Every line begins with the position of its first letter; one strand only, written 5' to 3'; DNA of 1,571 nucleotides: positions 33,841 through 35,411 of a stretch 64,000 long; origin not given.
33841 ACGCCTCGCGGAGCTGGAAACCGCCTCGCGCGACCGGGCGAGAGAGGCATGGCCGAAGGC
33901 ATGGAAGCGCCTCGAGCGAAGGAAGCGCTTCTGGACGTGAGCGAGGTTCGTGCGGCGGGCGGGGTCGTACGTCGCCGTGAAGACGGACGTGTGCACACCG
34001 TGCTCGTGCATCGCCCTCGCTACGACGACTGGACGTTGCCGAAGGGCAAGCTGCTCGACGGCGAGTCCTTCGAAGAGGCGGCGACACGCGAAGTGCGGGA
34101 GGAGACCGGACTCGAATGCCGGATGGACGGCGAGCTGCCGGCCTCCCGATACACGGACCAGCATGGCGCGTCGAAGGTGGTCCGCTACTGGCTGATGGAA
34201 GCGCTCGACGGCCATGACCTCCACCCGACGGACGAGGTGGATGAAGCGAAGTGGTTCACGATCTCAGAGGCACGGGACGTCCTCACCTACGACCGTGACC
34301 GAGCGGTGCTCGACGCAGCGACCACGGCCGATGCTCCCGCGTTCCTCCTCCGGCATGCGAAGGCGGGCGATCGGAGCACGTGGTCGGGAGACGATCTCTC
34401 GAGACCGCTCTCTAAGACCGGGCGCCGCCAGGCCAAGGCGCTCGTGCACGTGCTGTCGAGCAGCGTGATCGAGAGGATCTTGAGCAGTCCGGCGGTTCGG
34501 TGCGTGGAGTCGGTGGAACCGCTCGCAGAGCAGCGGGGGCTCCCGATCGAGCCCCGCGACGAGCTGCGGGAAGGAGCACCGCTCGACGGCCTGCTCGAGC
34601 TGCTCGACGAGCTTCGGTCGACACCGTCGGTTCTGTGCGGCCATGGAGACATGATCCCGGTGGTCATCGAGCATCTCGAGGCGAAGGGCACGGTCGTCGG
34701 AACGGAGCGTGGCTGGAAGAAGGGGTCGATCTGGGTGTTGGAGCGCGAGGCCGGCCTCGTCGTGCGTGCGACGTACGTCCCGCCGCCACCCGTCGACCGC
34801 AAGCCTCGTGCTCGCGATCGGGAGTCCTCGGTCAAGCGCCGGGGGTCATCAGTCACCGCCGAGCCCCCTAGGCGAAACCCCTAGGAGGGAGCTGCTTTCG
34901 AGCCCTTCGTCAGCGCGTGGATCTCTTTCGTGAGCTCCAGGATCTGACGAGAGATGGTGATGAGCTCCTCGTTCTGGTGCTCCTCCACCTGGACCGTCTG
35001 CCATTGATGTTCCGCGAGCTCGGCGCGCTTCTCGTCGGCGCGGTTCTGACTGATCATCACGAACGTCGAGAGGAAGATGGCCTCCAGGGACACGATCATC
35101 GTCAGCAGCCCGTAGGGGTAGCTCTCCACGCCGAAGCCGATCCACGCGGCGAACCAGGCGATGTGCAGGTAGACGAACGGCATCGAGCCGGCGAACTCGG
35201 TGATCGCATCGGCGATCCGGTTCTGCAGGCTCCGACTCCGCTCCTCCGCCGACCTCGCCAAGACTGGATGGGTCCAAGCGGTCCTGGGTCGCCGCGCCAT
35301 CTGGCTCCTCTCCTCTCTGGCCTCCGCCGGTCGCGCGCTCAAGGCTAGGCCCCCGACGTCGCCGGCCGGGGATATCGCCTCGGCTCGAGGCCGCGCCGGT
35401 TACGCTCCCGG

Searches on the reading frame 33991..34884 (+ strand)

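Call 40: search_protein_families(library=pfam, proteins=[window:33991-34884:+], max_evalue=0.0001)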
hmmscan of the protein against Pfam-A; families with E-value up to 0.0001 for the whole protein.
window:33991-34884:+ (297 aa): 2 families
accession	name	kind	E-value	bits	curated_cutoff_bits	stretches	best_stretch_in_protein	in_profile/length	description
PF00293.34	NUDIX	-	2.2e-18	67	21.1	1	4-97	18-121/134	NUDIX domain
PF00300.27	His_Phos_1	-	9.2e-15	55.3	21.7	1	118-194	2-79/194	Histidine phosphatase superfamily (branch 1)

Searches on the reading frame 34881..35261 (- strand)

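Call 40: search_protein_families(library=pfam, proteins=[window:34881-35261:-], max_evalue=0.0001)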
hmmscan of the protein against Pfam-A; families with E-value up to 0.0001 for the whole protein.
window:34881-35261:- (126 aa): 1 family
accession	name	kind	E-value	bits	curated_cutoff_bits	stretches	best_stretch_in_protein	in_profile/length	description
PF06210.16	DUF1003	-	1.3e-16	61.1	27.4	1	25-109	2-94/103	Protein of unknown function (DUF1003)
